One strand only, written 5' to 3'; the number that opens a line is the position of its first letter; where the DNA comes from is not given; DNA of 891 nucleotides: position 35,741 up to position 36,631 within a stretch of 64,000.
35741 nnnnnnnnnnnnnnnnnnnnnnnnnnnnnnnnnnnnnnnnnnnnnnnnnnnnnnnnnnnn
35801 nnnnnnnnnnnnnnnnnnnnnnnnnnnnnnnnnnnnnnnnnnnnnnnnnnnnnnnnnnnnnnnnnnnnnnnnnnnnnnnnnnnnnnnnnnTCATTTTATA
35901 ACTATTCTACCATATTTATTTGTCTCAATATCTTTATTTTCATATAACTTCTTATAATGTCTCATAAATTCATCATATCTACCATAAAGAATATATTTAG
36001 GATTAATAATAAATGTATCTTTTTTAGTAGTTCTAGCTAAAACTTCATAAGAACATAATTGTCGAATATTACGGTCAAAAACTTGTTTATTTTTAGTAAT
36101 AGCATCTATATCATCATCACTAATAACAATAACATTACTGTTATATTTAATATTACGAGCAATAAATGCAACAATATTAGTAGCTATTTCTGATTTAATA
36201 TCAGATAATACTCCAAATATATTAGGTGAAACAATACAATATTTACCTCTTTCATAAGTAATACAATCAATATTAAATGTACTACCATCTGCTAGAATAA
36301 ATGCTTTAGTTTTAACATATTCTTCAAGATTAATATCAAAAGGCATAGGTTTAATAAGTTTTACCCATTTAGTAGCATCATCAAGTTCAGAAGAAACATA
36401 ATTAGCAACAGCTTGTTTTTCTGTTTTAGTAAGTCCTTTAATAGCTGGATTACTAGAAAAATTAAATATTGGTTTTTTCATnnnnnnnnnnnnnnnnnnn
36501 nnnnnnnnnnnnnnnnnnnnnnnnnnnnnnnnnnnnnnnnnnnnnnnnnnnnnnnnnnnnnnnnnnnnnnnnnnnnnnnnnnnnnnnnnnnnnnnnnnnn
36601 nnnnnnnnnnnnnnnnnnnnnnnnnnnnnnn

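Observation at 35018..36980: Duplicated gene-plus-regulatory-region cassette with a 58-nt near-identical upstream element and a CA-rich GC-elevated extension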

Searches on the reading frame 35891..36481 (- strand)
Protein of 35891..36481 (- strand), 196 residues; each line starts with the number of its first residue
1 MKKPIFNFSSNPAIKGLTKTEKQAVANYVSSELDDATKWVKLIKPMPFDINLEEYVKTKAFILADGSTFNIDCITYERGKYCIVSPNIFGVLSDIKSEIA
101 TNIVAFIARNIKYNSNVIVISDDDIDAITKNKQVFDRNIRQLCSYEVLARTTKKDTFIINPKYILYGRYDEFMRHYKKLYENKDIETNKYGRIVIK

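Call 11: search_protein_families(library=phrogs, proteins=[window:35891-36481:-], max_evalue=0.01)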
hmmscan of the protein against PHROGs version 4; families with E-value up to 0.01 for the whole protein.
window:35891-36481:- (196 aa): 2 families
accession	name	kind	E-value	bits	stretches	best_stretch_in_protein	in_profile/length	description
phrog_23803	-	unknown function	0.0036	17.7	1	67-153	28-113/237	-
phrog_20023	-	unknown function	0.0049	18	1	108-165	76-131/156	-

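Call 12: search_protein_families(library=pfam, proteins=[window:35891-36481:-], max_evalue=0.1)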
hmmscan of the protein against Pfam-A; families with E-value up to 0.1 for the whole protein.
window:35891-36481:- (196 aa): 1 family
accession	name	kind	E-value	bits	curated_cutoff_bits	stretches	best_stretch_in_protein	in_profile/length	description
PF17612.7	DUF5507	-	0.092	12.9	27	0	72-140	62-126/160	Family of unknown function (DUF5507)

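Call 45: find_homologous_proteins(query=window:35891-36481:-, max_evalue=0.001)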
Query window:35891-36481:- (196 aa): 3 proteins with E <= 0.001 among 128 candidates.
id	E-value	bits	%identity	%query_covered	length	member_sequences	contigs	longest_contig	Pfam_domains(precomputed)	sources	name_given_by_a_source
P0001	1.4e-117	408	94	100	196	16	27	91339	-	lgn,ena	-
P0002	5.7e-80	285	65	100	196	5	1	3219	-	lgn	-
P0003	9.6e-76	272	63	99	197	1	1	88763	-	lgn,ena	-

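Call 46: find_encoding_contigs(protein=P0001, flank=3500, max_places=8)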
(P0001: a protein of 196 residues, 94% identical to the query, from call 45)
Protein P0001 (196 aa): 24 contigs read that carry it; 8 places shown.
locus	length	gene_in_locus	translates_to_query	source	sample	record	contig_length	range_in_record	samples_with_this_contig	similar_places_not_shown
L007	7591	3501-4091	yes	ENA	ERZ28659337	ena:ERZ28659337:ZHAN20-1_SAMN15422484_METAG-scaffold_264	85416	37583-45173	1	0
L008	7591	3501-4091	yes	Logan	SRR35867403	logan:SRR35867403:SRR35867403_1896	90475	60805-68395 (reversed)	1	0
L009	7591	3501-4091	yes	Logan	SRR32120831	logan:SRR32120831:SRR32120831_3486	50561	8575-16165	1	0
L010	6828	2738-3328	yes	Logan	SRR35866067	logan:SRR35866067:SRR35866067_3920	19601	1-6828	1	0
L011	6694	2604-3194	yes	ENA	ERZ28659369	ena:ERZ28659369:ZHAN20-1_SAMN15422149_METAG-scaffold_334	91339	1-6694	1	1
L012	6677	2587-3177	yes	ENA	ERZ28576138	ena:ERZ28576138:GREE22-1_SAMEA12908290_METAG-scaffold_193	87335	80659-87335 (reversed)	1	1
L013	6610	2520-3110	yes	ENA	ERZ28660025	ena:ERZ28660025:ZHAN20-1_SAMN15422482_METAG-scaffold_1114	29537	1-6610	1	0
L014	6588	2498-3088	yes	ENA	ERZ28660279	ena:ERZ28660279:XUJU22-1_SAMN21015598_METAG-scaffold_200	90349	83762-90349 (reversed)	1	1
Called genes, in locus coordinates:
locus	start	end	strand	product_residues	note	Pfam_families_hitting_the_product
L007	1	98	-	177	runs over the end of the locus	-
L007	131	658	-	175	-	-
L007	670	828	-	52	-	-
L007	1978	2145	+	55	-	-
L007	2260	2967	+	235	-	-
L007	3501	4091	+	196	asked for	-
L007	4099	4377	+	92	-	-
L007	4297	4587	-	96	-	-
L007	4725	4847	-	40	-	-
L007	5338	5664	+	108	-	-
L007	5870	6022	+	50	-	-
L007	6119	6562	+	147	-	-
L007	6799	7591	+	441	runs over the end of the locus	-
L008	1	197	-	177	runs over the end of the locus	-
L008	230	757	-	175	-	-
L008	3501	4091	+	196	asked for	-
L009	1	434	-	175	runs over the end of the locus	-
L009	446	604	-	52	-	-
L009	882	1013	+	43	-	-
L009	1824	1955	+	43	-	-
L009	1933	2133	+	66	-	-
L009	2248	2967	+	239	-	-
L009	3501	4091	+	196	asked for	-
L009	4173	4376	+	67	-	-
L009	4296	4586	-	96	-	-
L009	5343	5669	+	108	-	-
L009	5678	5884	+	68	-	-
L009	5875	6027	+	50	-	-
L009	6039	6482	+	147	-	PF20201:DUF6563 (faint)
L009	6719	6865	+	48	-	-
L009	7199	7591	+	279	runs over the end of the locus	-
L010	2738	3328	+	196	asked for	-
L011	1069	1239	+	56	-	-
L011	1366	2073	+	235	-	-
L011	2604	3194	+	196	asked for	-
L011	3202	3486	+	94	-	-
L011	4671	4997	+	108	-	-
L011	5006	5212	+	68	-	-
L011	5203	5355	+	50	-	-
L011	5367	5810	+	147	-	-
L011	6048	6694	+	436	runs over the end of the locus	-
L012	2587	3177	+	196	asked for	-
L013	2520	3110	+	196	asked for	-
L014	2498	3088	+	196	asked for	-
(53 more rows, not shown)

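Call 47: find_encoding_contigs(protein=P0003, flank=3500, max_places=4)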
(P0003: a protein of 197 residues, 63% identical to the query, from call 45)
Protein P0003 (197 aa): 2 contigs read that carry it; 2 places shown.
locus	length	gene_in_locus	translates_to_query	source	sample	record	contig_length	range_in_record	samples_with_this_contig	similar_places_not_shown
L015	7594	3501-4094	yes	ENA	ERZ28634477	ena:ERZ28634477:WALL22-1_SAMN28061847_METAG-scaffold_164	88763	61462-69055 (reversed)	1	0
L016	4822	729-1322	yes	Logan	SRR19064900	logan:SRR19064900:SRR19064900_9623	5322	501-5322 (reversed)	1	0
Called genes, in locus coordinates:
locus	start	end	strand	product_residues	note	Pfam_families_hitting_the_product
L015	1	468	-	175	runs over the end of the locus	-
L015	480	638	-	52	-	-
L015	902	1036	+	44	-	-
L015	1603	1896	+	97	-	-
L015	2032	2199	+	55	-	-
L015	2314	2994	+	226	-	-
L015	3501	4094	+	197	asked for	-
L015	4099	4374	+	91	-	-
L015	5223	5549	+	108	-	-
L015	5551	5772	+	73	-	-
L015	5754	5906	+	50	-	-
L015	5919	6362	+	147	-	-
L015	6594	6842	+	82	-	-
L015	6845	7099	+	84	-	-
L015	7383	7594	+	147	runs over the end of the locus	-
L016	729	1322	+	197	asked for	-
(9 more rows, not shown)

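Call 48: find_encoding_contigs(protein=P0002, flank=3500, max_places=4)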
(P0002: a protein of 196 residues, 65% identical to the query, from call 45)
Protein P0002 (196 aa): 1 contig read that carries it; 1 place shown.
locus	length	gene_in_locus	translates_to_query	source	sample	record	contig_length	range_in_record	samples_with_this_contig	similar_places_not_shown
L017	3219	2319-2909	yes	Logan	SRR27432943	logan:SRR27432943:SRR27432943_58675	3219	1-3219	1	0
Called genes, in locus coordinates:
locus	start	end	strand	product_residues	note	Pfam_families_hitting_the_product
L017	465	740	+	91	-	-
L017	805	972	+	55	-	-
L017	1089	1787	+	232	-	-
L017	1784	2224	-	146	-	-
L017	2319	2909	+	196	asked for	-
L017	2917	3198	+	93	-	-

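Call 61: search_protein_representatives(alignment_id=A4)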
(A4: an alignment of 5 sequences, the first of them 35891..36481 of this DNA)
Query: 5 sequences, 196 profile positions. Proteins with E-value up to 0.001 (for the whole library): 175; up to 1e-10: 41; up to 1e-30: 2. The best 150 are listed.
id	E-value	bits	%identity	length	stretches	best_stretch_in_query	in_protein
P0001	3.4e-105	366.3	-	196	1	1-196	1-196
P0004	3.2e-37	144.4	-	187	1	16-195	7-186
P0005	1.1e-21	93.8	-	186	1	17-195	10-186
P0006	2.5e-21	92.6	-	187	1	17-194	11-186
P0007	1.0e-18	84.1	-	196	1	6-195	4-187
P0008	2.2e-18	83.0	-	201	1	1-195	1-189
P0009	6.2e-17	78.3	-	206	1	6-187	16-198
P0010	1.1e-16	77.5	-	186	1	30-195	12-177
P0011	3.1e-16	76.0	-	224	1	22-195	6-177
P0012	3.8e-16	75.7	-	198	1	18-194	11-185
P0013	4.0e-16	75.6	-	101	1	97-194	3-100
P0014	2.6e-15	73.0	-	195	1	38-196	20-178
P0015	4.6e-15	72.2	-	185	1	32-196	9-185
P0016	9.4e-15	71.2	-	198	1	35-196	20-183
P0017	4.1e-14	69.1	-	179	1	37-194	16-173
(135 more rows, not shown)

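Call 64: search_solved_structures(query=A5, max_evalue=1)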
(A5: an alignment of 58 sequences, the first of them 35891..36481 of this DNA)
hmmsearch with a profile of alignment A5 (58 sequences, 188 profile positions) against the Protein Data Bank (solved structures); distinct sequences matched with E-value up to 1: 14.
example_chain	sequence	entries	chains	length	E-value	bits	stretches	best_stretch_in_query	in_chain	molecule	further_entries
7ea3_D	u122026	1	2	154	0.0025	20.9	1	17-108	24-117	Trafficking protein particle complex subunit BET5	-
3cue_C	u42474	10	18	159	0.0096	19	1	20-108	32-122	Transport protein particle 18 kDa subunit | Trafficking protein particle complex subunit BET5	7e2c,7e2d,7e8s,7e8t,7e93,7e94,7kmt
4ogp_A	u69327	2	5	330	0.017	18.2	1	27-108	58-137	DNA topoisomerase 2-associated protein PAT1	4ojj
4c8q_H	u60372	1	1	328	0.083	16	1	28-108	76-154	DNA TOPOISOMERASE 2-ASSOCIATED PROTEIN PAT1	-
1s94_A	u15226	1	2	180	0.094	15.8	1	16-88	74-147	s-syntaxin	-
5lm5_A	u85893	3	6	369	0.097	15.7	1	28-108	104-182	DNA topoisomerase 2-associated protein PAT1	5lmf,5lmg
4n0a_H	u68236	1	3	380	0.11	15.5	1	28-108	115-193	DNA topoisomerase 2-associated protein PAT1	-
4ham_A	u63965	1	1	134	0.33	14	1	107-148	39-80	Lmo2241 protein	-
3cta_A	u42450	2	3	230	0.35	13.9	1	101-144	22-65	Riboflavin kinase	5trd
6oq6_A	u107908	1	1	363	0.39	13.8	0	84-137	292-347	Toxin B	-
5jlu_A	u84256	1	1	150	0.6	13.1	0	107-141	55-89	Adhesin competence repressor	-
5jls_A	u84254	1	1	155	0.66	13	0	107-141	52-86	Adhesin competence repressor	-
2b0l_A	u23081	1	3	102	0.68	13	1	75-146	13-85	GTP-sensing transcriptional pleiotropic repressor codY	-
7kjk_A5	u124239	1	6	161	0.89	12.6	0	84-115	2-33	Tail terminator protein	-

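Call 65: search_protein_families(library=pfam, alignment_id=A5, max_evalue=0.01)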
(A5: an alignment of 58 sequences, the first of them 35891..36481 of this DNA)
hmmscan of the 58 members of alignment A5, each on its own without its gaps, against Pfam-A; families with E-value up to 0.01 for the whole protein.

A. member 1, window:35891-36481:- (196 aa): 0 families

B. families by the number of members that match (of 58 scanned): 9 families
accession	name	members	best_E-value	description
PF05732.17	RepL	17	1.1e-06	Firmicute plasmid replication protein (RepL)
PF13545.12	HTH_Crp_2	2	0.00077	Crp-like helix-turn-helix domain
PF04492.19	Phage_rep_O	1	0.0022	Bacteriophage replication protein O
PF13463.12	HTH_27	1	0.0027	Winged helix DNA-binding domain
PF00483.29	NTP_transferase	1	0.0052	Nucleotidyl transferase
PF04210.18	MtrG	1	0.0063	Tetrahydromethanopterin S-methyltransferase, subunit G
PF14394.12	DUF4423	1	0.0069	Domain of unknown function (DUF4423)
PF17631.7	DUF5512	1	0.0081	Family of unknown function (DUF5512)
PF13730.12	HTH_36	1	0.0099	Helix-turn-helix domain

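Call 67: search_protein_families(library=phrogs, alignment_id=A5, max_evalue=0.001)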
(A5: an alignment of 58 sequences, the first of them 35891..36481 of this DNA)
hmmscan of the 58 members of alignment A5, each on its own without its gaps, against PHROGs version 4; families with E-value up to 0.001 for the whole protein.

A. member 1, window:35891-36481:- (196 aa): 0 families

B. families by the number of members that match (of 58 scanned): 2 families
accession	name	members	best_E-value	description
phrog_186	-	1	0.00042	DnaD-like helicase loader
phrog_19619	-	1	0.00064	-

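Call 69: predict_structure(alignment_id=A5)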
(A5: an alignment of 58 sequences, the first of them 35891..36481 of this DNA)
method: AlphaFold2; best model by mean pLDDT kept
length: 196 residues; sequences in the alignment: 58
mean_pLDDT: 89.8   pTM: 0.74
mean pLDDT of the five models: 89.8, 84.3, 84.2, 83.6, 81.0
residues with pLDDT >= 90: 127; 70-90: 58; 50-70: 9; < 50: 2
segments of 3 or more residues with pLDDT < 50: none
pLDDT, mean of each block of 10 residues (from residue 1): 56 77 80 86 89 91 92 90 95 97 97 96 96 97 98 96 95 91 87 89
secondary structure, 60 per line:
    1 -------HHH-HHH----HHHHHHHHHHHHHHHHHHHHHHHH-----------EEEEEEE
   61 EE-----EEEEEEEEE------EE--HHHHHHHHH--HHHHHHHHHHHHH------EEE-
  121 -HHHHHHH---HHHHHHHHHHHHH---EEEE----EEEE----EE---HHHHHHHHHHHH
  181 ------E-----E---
elements in order: H19-42 E54-62 E68-76 H87-95 H98-110 E117-119 H122-128 H132-144 E148-151 E156-159 H169-180

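Call 73: fold_search(model_id=the predicted structure, library=pdb)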
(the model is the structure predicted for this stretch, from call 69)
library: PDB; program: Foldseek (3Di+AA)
matches with E <= 10: 400; with E <= 0.001: 0
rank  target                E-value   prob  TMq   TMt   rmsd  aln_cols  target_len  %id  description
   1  2b0l_C                1.1e-01  0.89  0.30  0.54   8.2        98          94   18  C-terminal DNA binding domain of transcriptional pleiotropic repressor CodY. (released 2006-02-21)
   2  8a3t_T                2.7e-01  0.28  0.18  0.06  15.9       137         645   10  S. cerevisiae APC/C-Cdh1 complex (released 2022-08-31)
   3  8a5y_T                3.7e-01  0.28  0.20  0.07  15.8       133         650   10  S. cerevisiae apo unphosphorylated APC/C. (released 2022-08-31)
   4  5thy_A                3.9e-01  0.23  0.22  0.13  12.8       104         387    9  Crystal structure of SeMet-Substituted CurJ carbon methyltransferase (released 2016-10-19)
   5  9dxd_A                4.2e-01  0.05  0.11  0.05  22.1       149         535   13  attLmm bound serine integrase and RDF complex in the pre-rotation state (released 2026-01-21)
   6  4r1h_B                5.4e-01  0.23  0.21  0.34  11.2       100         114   14  GntR family transcriptional regulator from Listeria monocytogenes (released 2014-08-20)
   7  9a6f_A                6.1e-01  0.57  0.30  0.24   7.7        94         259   18  Integrative model of CODY-YPPF by crosslinking MS and deep learning (released 2024-09-18)
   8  3by6_E                6.5e-01  0.18  0.21  0.31  13.0       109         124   16  Crystal structure of a transcriptional regulator from Oenococcus oeni (released 2008-02-19)
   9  8dk1_F                6.5e-01  0.14  0.21  0.22  12.8       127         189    9  CryoEM structure of JetABC (head construct) from Pseudomonas aeruginosa PA14 (released 2022-10-05)
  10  9pd4_O                7.4e-01  0.23  0.26  0.26  19.3       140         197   12  NER dual incision complex - DuIM (released 2026-02-18)
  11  3by6_B                9.0e-01  0.20  0.21  0.32  10.8        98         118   15  Crystal structure of a transcriptional regulator from Oenococcus oeni (released 2008-02-19)
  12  3by6_D                9.0e-01  0.20  0.21  0.32  10.8        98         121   15  Crystal structure of a transcriptional regulator from Oenococcus oeni (released 2008-02-19)
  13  5hs9_B                9.5e-01  0.41  0.27  0.53   9.2       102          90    9  Crystal structure of the quinone-bound YodB from B. subtilis (released 2016-08-17)
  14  2hr3_D                1.0e+00  0.23  0.22  0.29   8.0        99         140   12  Crystal structure of putative transcriptional regulator protein from Pseudomonas aeruginosa PA01 at 2.4 A resolution (released 2006-09-19)
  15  5aip_B                1.1e+00  0.38  0.29  0.41  10.2       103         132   11  Crystal structure of NadR in complex with 4-hydroxyphenylacetate (released 2016-03-02)
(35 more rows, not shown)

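Call 75: search_dna_similar(query=window:35891-36481:-, collection=phages, mode=protein, max_evalue=0.001, max_rows=25)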
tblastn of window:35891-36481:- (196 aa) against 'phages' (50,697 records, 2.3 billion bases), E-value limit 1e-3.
Records with a match: 7; places in all: 7; records where one place covers at least 80% of the query: 1.
Best place of each record, by identity: <60% 7.
By first word of the organism name: CrAssphage 3; uncultured 2; Bacteriophage 1; Carjivirus 1.
By host as written in the record: - 5; bacterium 1; Homo sapiens 1.
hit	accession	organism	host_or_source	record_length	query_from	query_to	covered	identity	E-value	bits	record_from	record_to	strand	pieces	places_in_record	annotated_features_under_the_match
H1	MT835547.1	Bacteriophage sp.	human fecal samples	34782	4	195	98%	24.4%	5e-4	46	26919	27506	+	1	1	record has no annotation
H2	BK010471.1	Carjivirus communis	bacterium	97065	43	195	78%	30.3%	2e-6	53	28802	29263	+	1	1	KP06_gp43: putative plasmid replication initiation protein RepL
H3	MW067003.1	CrAssphage sp. C0531BW4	stool sample from an infant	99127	43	195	78%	30.3%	5e-6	52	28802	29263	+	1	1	putative plasmid replication initiation protein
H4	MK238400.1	CrAssphage ZA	Homo sapiens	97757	43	195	78%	30.3%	7e-6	51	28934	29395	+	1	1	putative plasmid replication initiation protein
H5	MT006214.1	CrAssphage LMMB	human gut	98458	43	195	78%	29.7%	1e-5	50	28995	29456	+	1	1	plasmid replication initiation protein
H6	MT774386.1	uncultured phage cr110_1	human feces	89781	43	195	78%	25.3%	1e-4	47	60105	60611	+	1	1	transcription regulator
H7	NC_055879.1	uncultured phage cr110_1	human feces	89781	43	195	78%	25.3%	1e-4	47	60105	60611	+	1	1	transcription regulator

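Call 78: get_annotated_region(hit=H6, flank=3000)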
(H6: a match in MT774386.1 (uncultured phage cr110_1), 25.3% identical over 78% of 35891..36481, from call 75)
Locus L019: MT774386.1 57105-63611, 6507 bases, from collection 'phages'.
description: Uncultured phage cr110_1, complete genome.
organism: uncultured phage cr110_1 (NCBI taxid 2772070)
taxonomy: Viruses; Duplodnaviria; Heunggongvirae; Uroviricota; Caudoviricetes; Crassvirales; Intestiviridae; Crudevirinae; Delmidovirus; Delmidovirus intestinihominis
host: -; source: human feces; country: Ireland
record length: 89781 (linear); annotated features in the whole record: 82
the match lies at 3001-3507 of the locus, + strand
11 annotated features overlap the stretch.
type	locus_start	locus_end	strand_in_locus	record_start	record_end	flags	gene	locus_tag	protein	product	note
CDS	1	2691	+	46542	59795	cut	-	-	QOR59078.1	hypothetical protein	gp_23009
CDS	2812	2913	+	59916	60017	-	-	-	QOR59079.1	hypothetical protein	gp_23010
CDS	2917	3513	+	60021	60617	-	-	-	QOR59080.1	transcription regulator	gp_23011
CDS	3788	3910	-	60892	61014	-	-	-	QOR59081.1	hypothetical protein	gp_23012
CDS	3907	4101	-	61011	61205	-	-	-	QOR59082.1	hypothetical protein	gp_23013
CDS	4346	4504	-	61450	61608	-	-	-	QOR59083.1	hypothetical protein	gp_23014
CDS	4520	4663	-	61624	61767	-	-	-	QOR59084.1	hypothetical protein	gp_23015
CDS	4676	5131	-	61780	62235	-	-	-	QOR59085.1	hypothetical protein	gp_23016; phage protein of N4_gp49/Sf6_gp66 (pfam13876) family [crAssphage_NC_024711]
CDS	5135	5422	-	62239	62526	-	-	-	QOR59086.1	hypothetical protein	gp_23017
CDS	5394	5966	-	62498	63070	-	-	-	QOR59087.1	deoxyuridine 5-triphosphate nucleotidohydrolase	gp_23018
CDS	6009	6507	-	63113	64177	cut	-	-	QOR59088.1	hypothetical protein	gp_23019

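Call 81: search_protein_families(library=pfam, proteins=[P0004, P0005, P0006, P0007, P0008, P0009, P0010, P0011, P0012, P0014], max_evalue=0.01)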
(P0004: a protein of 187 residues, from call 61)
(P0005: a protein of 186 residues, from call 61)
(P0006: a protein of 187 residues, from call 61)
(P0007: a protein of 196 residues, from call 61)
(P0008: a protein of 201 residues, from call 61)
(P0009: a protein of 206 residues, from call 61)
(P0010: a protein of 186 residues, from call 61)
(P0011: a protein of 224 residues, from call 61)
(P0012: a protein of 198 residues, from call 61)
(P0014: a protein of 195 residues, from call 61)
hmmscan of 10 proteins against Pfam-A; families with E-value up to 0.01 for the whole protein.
P0004 (187 aa): 1 family
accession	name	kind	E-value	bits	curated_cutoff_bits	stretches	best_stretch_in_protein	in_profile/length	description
PF04210.18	MtrG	-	0.0063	16.8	27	0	107-139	5-37/64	Tetrahydromethanopterin S-methyltransferase, subunit G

P0005 (186 aa): 0 families

P0006 (187 aa): 1 family
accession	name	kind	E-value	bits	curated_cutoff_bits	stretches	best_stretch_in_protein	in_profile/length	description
PF05732.17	RepL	-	9.1e-05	22.4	20.3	1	81-163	46-127/164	Firmicute plasmid replication protein (RepL)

P0007 (196 aa): 0 families

P0008 (201 aa): 1 family
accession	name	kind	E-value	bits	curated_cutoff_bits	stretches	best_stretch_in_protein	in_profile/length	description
PF05732.17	RepL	-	0.00069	19.6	20.3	1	90-178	53-143/164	Firmicute plasmid replication protein (RepL)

P0009 (206 aa): 0 families

P0010 (186 aa): 0 families

P0011 (224 aa): 1 family
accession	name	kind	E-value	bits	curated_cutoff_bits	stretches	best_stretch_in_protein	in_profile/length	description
PF05732.17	RepL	-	1.7e-06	28.1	20.3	1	73-153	51-127/164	Firmicute plasmid replication protein (RepL)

P0012 (198 aa): 1 family
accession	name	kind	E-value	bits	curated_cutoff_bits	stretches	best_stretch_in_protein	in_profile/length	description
PF05732.17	RepL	-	0.00035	20.6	20.3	1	90-162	56-127/164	Firmicute plasmid replication protein (RepL)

P0014 (195 aa): 2 families
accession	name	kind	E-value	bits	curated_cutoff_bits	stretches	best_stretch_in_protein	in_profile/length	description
PF00483.29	NTP_transferase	-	0.0052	16.8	21.2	1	62-159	23-125/245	Nucleotidyl transferase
PF17631.7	DUF5512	-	0.0081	16.6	27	0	40-133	49-138/139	Family of unknown function (DUF5512)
